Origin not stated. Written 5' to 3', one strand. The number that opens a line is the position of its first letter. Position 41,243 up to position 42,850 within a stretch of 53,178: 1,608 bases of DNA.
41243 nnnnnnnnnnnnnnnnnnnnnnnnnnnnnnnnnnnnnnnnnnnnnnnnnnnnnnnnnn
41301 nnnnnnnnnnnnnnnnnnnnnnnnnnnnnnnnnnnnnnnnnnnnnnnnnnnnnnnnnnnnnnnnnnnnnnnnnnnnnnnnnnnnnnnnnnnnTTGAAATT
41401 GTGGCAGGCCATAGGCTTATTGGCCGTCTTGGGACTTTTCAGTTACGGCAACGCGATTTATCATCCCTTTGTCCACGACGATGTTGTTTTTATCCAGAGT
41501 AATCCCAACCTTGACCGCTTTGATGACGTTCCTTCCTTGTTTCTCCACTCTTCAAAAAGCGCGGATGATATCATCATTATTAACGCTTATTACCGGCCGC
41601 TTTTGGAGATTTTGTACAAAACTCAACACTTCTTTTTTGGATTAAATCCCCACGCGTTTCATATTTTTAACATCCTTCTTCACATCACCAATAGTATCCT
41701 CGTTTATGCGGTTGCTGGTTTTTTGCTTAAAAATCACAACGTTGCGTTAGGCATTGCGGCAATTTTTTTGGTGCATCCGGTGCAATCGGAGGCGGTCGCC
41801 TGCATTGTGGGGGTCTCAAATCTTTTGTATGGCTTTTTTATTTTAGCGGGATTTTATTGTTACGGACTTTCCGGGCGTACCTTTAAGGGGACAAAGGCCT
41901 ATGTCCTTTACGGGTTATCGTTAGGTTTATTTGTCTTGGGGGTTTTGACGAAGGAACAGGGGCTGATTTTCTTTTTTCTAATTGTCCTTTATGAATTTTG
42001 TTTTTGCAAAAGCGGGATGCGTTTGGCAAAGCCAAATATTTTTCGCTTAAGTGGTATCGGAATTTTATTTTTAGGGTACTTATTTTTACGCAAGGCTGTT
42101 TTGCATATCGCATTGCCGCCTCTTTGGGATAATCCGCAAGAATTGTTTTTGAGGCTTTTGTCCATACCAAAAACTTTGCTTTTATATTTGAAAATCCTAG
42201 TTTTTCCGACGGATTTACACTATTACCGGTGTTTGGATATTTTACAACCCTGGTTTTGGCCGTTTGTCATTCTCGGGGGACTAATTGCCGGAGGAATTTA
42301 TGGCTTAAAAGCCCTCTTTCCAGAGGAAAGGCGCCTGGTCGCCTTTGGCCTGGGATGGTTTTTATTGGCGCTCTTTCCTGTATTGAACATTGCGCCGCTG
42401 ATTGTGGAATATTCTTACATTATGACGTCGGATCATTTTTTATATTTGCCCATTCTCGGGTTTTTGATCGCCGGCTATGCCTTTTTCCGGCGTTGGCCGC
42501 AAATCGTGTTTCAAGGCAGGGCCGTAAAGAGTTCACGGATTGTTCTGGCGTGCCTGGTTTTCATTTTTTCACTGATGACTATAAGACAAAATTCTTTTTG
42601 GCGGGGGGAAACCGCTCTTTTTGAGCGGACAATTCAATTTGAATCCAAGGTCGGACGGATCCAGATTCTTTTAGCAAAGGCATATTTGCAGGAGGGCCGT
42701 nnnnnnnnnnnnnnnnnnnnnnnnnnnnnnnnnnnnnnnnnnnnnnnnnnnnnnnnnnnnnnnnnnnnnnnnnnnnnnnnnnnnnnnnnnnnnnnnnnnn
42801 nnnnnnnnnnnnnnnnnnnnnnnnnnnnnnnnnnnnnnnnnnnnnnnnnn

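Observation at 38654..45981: A complete phosphorelay interleaved gene by gene with two TMTC-like GT-C/TPR glycosyltransferases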

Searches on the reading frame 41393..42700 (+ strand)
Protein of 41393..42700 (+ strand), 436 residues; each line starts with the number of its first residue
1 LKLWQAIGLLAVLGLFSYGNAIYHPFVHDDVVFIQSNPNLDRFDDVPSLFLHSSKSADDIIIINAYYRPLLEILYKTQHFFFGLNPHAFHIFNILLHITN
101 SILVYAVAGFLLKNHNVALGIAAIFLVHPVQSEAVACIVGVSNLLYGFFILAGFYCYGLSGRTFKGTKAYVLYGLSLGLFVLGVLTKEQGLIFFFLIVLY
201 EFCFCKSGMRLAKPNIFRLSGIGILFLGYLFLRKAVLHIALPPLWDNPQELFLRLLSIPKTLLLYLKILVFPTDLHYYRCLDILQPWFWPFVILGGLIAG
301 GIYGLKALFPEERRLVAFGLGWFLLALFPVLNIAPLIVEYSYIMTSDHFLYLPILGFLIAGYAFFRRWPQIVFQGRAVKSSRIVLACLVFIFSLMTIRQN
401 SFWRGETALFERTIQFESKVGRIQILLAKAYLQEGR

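Call 8: search_protein_families(library=pfam, proteins=[window:41393-42700:+], max_evalue=10)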
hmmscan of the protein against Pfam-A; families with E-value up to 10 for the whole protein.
window:41393-42700:+ (436 aa): 0 families

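Call 11: find_homologous_proteins(query=window:41393-42700:+, max_evalue=0.001)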
Query window:41393-42700:+ (436 aa): 322 proteins with E <= 0.001 among 8000 candidates; the best 120 are listed.
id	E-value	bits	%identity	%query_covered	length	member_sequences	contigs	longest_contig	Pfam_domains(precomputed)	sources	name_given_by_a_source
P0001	5.3e-286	967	100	100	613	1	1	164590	PF13431.13,PF23914.2,PF13414.13,PF13176.13,PF13428.13,PF13374.13,PF14559.13,PF25068.3,PF00515.35,PF12895.14,PF13424.13,PF13432.13,PF13181.13,PF14561.13,PF07719.24,PF13174.13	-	-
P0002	5.4e-125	436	50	100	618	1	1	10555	PF13431.13,PF13414.13,PF13176.13,PF13428.13,PF13374.13,PF14559.13,PF25068.3,PF00515.35,PF13424.13,PF13432.13,PF13181.13,PF07719.24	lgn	-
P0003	3.5e-123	430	50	98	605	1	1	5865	PF13431.13,PF13414.13,PF13176.13,PF13428.13,PF13374.13,PF14559.13,PF25068.3,PF00515.35,PF12895.14,PF13424.13,PF21033.5,PF13432.13,PF13181.13,PF07719.24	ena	-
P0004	1.9e-120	421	47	100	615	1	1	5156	PF14559.13,PF13431.13,PF13414.13,PF25068.3,PF00515.35,PF13424.13,PF13432.13,PF13428.13,PF13181.13,PF07719.24,PF13374.13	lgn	-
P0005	2.5e-110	388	45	99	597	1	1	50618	PF13431.13,PF23914.2,PF13414.13,PF13176.13,PF13428.13,PF13374.13,PF14559.13,PF13371.13,PF00515.35,PF12895.14,PF13424.13,PF21033.5,PF13432.13,PF13181.13,PF07719.24,PF13174.13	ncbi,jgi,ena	-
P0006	2.3e-109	385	45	98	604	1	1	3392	PF14559.13,PF13431.13,PF00515.35,PF13424.13,PF13432.13,PF13428.13,PF13181.13,PF07719.24,PF13231.13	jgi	-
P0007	4.4e-107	377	45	100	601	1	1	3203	PF13431.13,PF13414.13,PF13176.13,PF13428.13,PF14559.13,PF00515.35,PF13424.13,PF21033.5,PF13432.13,PF13181.13,PF07719.24,PF13174.13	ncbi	-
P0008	3.3e-106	374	47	99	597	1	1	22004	PF14559.13,PF13431.13,PF13414.13,PF00515.35,PF13424.13,PF13432.13,PF13428.13,PF13181.13,PF07719.24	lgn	-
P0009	5.8e-106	374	44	99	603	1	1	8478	PF13431.13,PF13414.13,PF13176.13,PF13428.13,PF14559.13,PF00515.35,PF12895.14,PF13424.13,PF13432.13,PF13181.13,PF07719.24,PF13231.13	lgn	-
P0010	1.7e-105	372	45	99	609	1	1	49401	PF13431.13,PF13414.13,PF13176.13,PF13428.13,PF13374.13,PF07721.21,PF14559.13,PF00515.35,PF13424.13,PF13432.13,PF13181.13,PF07719.24,PF13174.13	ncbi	-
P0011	3.4e-105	371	45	100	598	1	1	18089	PF13431.13,PF23914.2,PF13414.13,PF13176.13,PF13428.13,PF13374.13,PF14559.13,PF00515.35,PF13424.13,PF21033.5,PF13432.13,PF13181.13,PF07719.24,PF13174.13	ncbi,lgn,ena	-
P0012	4.7e-105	371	44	100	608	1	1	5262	PF13431.13,PF13176.13,PF13428.13,PF13374.13,PF14559.13,PF00515.35,PF12895.14,PF13424.13,PF21033.5,PF13432.13,PF13181.13,PF07719.24,PF13174.13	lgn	-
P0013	8.9e-105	370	45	98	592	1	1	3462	PF14559.13,PF13431.13,PF00515.35,PF13424.13,PF13176.13,PF21033.5,PF13432.13,PF13428.13,PF13181.13,PF07719.24,PF13174.13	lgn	-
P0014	4.7e-104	367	48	97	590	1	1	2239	PF13431.13,PF13414.13,PF13176.13,PF13428.13,PF13374.13,PF14559.13,PF00515.35,PF13424.13,PF13432.13,PF13181.13,PF07719.24,PF13174.13,PF13231.13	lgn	-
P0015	9.6e-104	366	43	98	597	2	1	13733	PF13431.13,PF23914.2,PF13414.13,PF13176.13,PF13428.13,PF13374.13,PF07721.21,PF14559.13,PF00515.35,PF12895.14,PF13424.13,PF21033.5,PF13432.13,PF13181.13,PF14561.13,PF07719.24,PF13174.13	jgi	-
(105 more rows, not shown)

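Call 15: find_encoding_contigs(protein=P0002, flank=8000, max_places=3)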
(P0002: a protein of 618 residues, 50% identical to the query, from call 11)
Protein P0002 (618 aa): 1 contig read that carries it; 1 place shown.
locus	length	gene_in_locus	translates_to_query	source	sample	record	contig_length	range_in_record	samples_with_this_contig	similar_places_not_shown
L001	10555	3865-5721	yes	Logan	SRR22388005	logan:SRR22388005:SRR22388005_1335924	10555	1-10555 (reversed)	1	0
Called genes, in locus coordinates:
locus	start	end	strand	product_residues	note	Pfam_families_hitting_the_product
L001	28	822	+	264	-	PF01435:Peptidase_M48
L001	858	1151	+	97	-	-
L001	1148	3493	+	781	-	PF13426:PAS_9, PF00989:PAS, PF08448:PAS_4, PF13426:PAS_9, PF00989:PAS, PF13426:PAS_9, PF00512:HisKA, PF02518:HATPase_c, +9 more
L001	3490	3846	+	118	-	PF01627:Hpt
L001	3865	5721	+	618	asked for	PF13424:TPR_12 (faint), PF13431:TPR_17 (faint), PF13432:TPR_16 (faint), PF14559:TPR_19 (faint), PF25068:ARM_TT21_4th (faint), PF07719:TPR_2 (faint), PF13176:TPR_7 (faint), PF00515:TPR_1 (weak), +4 more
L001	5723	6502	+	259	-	PF00072:Response_reg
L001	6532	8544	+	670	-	PF13414:TPR_11, PF13424:TPR_12 (weak), PF13424:TPR_12, PF13414:TPR_11, PF00515:TPR_1 (weak), PF07719:TPR_2 (weak), PF13414:TPR_11, PF13432:TPR_16, +15 more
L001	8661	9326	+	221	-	-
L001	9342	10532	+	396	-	PF00155:Aminotran_1_2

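Call 16: find_encoding_contigs(protein=P0005, flank=8000, max_places=3)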
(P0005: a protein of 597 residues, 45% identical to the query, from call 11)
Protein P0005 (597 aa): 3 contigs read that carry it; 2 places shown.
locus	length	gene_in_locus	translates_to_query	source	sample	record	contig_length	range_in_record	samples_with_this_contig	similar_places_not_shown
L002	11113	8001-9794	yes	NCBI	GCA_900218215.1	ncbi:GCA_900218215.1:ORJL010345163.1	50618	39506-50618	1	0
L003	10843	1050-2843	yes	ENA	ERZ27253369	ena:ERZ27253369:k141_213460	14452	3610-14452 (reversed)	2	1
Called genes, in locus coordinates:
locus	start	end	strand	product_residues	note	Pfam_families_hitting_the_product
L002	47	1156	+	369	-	PF01408:GFO_IDH_MocA, PF22725:GFO_IDH_MocA_C3, PF02894:GFO_IDH_MocA_C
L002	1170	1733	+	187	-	PF25087:GMPPB_C (faint), PF25084:LbH_EIF2B (weak), PF00132:Hexapep, PF14602:Hexapep_2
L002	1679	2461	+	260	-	PF13641:Glyco_tranf_2_3 (weak), PF00535:Glycos_transf_2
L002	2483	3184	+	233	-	-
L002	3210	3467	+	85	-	-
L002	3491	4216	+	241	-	PF08032:SpoU_sub_bind, PF00588:SpoU_methylase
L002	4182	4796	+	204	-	PF12917:YfbR-like, PF13023:HD_3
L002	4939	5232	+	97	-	-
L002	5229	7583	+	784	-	PF00989:PAS, PF08447:PAS_3, PF13426:PAS_9, PF00989:PAS, PF13426:PAS_9, PF13426:PAS_9, PF00512:HisKA, PF02518:HATPase_c, +5 more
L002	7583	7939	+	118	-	PF01627:Hpt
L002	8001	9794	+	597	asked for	PF13414:TPR_11 (weak), PF00515:TPR_1 (weak), PF07719:TPR_2 (weak), PF13424:TPR_12, PF13432:TPR_16, PF00515:TPR_1 (weak), PF07719:TPR_2 (weak), PF14559:TPR_19 (weak), +10 more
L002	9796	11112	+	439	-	?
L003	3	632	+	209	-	?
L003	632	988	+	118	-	PF01627:Hpt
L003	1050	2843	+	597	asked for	PF13414:TPR_11 (weak), PF00515:TPR_1 (weak), PF07719:TPR_2 (weak), PF13424:TPR_12, PF13432:TPR_16, PF00515:TPR_1 (weak), PF07719:TPR_2 (weak), PF14559:TPR_19 (weak), +10 more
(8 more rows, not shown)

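Call 18: find_related_loci(query=A1, collection=genome_contigs, flank=10000)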
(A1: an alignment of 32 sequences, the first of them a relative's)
Query A1 (613 aa) in genome_contigs; peptide patterns used: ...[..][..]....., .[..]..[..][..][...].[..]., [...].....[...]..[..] (x = any residue, [..] = any of these).
222 stretches matched a pattern; 124 encode a relative of the query (tblastn E <= 1e-3); the best 80 are kept; 80 distinct loci.
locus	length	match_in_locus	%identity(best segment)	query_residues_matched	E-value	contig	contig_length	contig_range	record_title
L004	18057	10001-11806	44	7-607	2e-156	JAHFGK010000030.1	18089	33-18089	MAG: Candidatus Omnitrophota bacterium isolate nzgw313 NODE_4244_length_18090_cov_3.320608, whole genome shotgun sequenc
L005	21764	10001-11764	42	24-612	1e-151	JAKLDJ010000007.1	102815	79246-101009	MAG: Candidatus Omnitrophota bacterium isolate RA.bin107 RA.bin107_7, whole genome shotgun sequence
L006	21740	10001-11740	42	29-611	2e-147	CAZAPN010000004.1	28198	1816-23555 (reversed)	MAG TPA_asm: uncultured Planctomycetales bacterium isolate binchicken_co154_239 genome assembly, contig: NODE_2442_lengt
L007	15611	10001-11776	41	23-612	1e-139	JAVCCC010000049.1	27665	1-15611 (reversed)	MAG: Candidatus Aceula lacicola isolate MAG_3300035698_1100 Ga0374944_044225, whole genome shotgun sequence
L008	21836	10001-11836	41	33-607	7e-138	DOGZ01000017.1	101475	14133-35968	MAG TPA_asm: Candidatus Omnitrophota bacterium isolate UBA10174 contig_4882, whole genome shotgun sequence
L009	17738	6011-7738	42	33-605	9e-136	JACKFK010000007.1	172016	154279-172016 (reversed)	MAG: Candidatus Omnitrophota bacterium isolate HK-STAS-OMNI-3 HK-STAS-OMNI-3_7, whole genome shotgun sequence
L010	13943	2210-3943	41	34-612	1e-133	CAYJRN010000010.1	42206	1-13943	MAG TPA_asm: uncultured Planctomycetales bacterium isolate ERP125453_co1_226 genome assembly, contig: NODE_683_length_42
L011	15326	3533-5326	41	15-612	1e-133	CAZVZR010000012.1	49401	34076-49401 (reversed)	MAG TPA_asm: uncultured Planctomycetales bacterium isolate SRP193066_co2_435 genome assembly, contig: NODE_262_length_49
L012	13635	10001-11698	42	31-608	2e-132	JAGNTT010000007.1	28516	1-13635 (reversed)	MAG: Candidatus Omnitrophota bacterium isolate Go_SlAct_bin_392 Go_SlAct_5452_length_28516_cov_8.762338, whole genome sh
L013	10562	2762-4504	40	33-611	1e-131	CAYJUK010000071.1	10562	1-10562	MAG TPA_asm: uncultured Planctomycetales bacterium isolate ERP125453_co1_189 genome assembly, contig: NODE_7316_length_1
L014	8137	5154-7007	40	2-607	3e-131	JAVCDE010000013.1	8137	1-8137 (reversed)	MAG: Candidatus Aceula meridiana isolate MAG_3300035698_985 Ga0374944_593004, whole genome shotgun sequence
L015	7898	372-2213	38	2-611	7e-131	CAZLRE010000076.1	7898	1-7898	MAG TPA_asm: uncultured Planctomycetales bacterium isolate binchicken_co16_163 genome assembly, contig: NODE_15084_lengt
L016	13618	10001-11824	42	3-607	1e-130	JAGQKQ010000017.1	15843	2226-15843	MAG: Candidatus Omnitrophota bacterium isolate HKST-UBA08 NODE_17_length_15843_cov_2.973678, whole genome shotgun sequen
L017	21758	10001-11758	40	29-607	1e-129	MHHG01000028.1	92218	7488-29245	MAG: Omnitrophica WOR_2 bacterium RIFOXYA2_FULL_38_17 rifoxya2_full_scaffold_272, whole genome shotgun sequence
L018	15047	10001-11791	40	14-612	1e-128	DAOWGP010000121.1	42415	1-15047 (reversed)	MAG TPA_asm: Candidatus Omnitrophota bacterium isolate CSMAG_1994 CSMAG_1994_k141_1932921_length_42415_cov_63.2179, whol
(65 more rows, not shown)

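Call 29: predict_structure(alignment_id=A1)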
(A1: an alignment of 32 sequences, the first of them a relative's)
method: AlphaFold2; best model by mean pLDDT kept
length: 613 residues; sequences in the alignment: 32
mean_pLDDT: 85.5   pTM: 0.85
mean pLDDT of the five models: 85.5, 85.2, 84.0, 82.8, 81.6
residues with pLDDT >= 90: 350; 70-90: 186; 50-70: 41; < 50: 36
segments of 3 or more residues with pLDDT < 50: 1-22, 231-235, 358-362
pLDDT, mean of each block of 10 residues (from residue 1): 40 36 72 97 94 83 83 71 55 89 93 97 98 91 96 91 91 97 85 93 95 91 86 56 91 89 72 74 88 87 74 92 91 90 94 63 51 82 92 82 88 96 90 90 87 94 97 90 79 92 94 95 92 94 94 96 95 93 95 92 89 50
secondary structure, 60 per line:
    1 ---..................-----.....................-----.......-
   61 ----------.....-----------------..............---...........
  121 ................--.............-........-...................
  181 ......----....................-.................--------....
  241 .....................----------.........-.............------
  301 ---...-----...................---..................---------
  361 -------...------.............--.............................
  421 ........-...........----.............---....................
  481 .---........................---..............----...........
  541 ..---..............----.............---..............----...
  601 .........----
elements in order: H4-21 H27-47 H53-59 H71-75 H93-106 H110-136 H139-151 H153-160 H162-186 H191-210 H212-228 H237-261 H272-280 H282-294 E304-306 H312-330 H334-351 E368-370 H377-389 H392-428 H430-440 H445-457 H461-481 H485-508 H512-525 H530-542 H546-559 H564-576 H580-593 H598-609

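Call 32: fold_search(model_id=the predicted structure, library=pdb)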
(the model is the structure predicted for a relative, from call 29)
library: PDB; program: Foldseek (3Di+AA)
matches with E <= 10: 1371; with E <= 0.001: 258
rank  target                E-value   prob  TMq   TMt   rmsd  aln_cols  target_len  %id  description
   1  1w3b_A                1.4e-07  1.00  0.27  0.41  22.4       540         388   15  The superhelical TPR domain of O-linked GlcNAc transferase reveals structural similarities to importin alpha. (released 2004-09-09)
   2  9qhc_B                2.3e-07  1.00  0.21  0.41  11.8       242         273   24  Crystal structure of 8-repeat CTPR protein with eliminated coordination sites (released 2025-10-22)
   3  9gzg_A                2.4e-07  1.00  0.24  0.92   1.7       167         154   30  Crystal structure of CTPR4E4 mutant (released 2025-10-15)
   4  9qhb                  4.3e-07  1.00  0.21  0.42   9.7       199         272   26  Crystal structure of 16-repeat CTPR protein with eliminated coordination sites (released 2025-10-22)
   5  8chy                  6.3e-07  1.00  0.20  0.39  10.0       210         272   26  Crystal structure of an 8-repeat consensus TPR superhelix with Zinc. (released 2024-02-21)
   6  9qhc_A                1.6e-06  1.00  0.21  0.41  12.7       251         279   23  Crystal structure of 8-repeat CTPR protein with eliminated coordination sites (released 2025-10-22)
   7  1w3b_B                2.5e-06  1.00  0.28  0.44  11.3       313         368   20  The superhelical TPR domain of O-linked GlcNAc transferase reveals structural similarities to importin alpha. (released 2004-09-09)
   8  6eou                  3.2e-06  1.00  0.25  0.44  19.7       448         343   16  O-GlcNAc transferase TPR domain with the intellectual disability associated mutation L254F (released 2018-05-09)
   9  7ntf_B                4.9e-06  1.00  0.20  0.15  15.4       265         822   18  Cryo-EM structure of unliganded O-GlcNAc transferase (released 2021-11-17)
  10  8dth_B                6.6e-06  1.00  0.19  0.17  12.6       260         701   20  Cryo-EM structure of Arabidopsis SPY alternative conformation 2 (released 2023-03-08)
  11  5dse_C                7.4e-06  1.00  0.19  0.17  34.5       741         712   12  Crystal Structure of the TTC7B/Hyccin Complex (released 2015-12-02)
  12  8dtg_A                7.7e-06  1.00  0.19  0.16  17.6       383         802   16  Cryo-EM structure of Arabidopsis SPY alternative conformation 1 (released 2023-03-08)
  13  2y4t_B                8.3e-06  1.00  0.21  0.30  21.3       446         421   14  Crystal structure of the human co-chaperone P58(IPK) (released 2011-08-10)
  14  8dtf_A                8.9e-06  1.00  0.26  0.20  25.4       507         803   14  Cryo-EM structure of the full length Arabidopsis SPY with complete TPRs (released 2023-03-08)
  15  7y4i_A                9.3e-06  1.00  0.19  0.15  20.2       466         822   14  Crystal structure of SPINDLY in complex with GDP (released 2022-12-07)
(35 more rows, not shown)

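Call 35: search_solved_structures(query=A2, max_evalue=10, show_alignments=2)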
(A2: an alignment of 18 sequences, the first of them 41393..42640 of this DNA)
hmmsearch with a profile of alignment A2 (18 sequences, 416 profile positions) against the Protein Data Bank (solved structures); distinct sequences matched with E-value up to 10: 0.

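Call 42: predict_structure(alignment_id=A2)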
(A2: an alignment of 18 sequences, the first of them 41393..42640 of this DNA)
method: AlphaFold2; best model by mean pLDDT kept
length: 416 residues; sequences in the alignment: 18
mean_pLDDT: 82.0   pTM: 0.87
mean pLDDT of the five models: 82.0, 80.4, 78.4, 75.1, 74.8
residues with pLDDT >= 90: 143; 70-90: 192; 50-70: 69; < 50: 12
segments of 3 or more residues with pLDDT < 50: 207-210, 343-346
pLDDT, mean of each block of 10 residues (from residue 1): 91 94 69 70 80 61 63 86 85 95 96 91 94 82 92 95 85 96 89 92 67 73 91 81 72 81 87 68 74 91 88 92 86 56 55 92 81 80 91 91 71 65
secondary structure, 60 per line:
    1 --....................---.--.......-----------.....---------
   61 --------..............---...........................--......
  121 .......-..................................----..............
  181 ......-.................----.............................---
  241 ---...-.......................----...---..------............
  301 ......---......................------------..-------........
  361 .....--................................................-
elements in order: H3-22 H29-35 H47-51 H69-82 H86-112 H115-127 H129-136 H138-162 H167-186 H188-204 H209-237 H248-270 H289-306 H310-331 H353-365 H368-415
